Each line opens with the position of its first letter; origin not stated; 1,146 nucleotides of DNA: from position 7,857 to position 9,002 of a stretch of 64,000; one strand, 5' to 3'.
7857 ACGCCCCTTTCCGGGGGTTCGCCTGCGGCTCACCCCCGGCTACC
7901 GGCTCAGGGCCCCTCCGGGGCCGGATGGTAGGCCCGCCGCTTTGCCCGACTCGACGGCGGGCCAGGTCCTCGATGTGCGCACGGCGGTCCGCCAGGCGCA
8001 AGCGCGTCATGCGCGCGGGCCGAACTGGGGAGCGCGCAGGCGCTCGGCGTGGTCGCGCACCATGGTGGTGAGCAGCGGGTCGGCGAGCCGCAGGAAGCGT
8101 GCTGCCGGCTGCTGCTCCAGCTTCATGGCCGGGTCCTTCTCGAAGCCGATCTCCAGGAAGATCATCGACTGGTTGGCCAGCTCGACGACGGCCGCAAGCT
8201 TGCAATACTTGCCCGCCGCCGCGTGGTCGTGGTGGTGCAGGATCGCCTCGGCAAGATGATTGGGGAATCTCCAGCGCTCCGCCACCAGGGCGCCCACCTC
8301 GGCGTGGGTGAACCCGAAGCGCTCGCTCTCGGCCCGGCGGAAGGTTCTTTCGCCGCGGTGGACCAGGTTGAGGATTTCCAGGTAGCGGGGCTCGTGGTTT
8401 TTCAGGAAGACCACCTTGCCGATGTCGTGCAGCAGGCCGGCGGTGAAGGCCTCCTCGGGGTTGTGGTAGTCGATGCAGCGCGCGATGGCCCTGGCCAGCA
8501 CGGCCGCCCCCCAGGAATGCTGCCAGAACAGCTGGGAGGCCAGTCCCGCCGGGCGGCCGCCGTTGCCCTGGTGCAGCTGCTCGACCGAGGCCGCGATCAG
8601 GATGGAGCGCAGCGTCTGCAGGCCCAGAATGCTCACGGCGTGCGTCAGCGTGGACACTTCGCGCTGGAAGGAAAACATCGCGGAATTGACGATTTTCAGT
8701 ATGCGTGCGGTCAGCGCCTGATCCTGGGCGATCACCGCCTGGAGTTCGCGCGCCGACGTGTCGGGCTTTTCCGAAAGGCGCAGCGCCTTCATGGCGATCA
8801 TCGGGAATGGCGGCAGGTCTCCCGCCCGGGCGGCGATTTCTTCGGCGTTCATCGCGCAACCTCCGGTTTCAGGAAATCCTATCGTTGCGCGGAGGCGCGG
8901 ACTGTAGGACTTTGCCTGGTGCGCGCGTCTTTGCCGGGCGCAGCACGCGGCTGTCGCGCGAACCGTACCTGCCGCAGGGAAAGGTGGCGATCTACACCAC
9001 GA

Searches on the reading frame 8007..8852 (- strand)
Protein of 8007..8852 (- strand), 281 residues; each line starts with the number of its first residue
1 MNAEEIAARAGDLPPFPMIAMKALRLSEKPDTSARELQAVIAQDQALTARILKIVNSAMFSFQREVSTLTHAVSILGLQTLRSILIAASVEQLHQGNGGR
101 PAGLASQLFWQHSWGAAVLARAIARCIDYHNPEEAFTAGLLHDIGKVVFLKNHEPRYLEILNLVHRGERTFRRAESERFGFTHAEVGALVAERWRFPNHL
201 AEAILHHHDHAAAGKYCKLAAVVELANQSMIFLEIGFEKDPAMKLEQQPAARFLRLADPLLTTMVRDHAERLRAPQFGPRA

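Call 91: search_protein_families(library=pfam, proteins=[window:8007-8852:-], max_evalue=0.01)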
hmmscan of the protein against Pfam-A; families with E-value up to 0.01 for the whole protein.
window:8007-8852:- (281 aa): 2 families
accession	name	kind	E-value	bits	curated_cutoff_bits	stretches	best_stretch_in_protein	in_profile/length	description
PF08668.18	HDOD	-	8.3e-63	211.9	22.9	1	13-209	1-195/196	HDOD domain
PF01966.28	HD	-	8.1e-13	49.1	22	1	110-258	2-111/116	HD domain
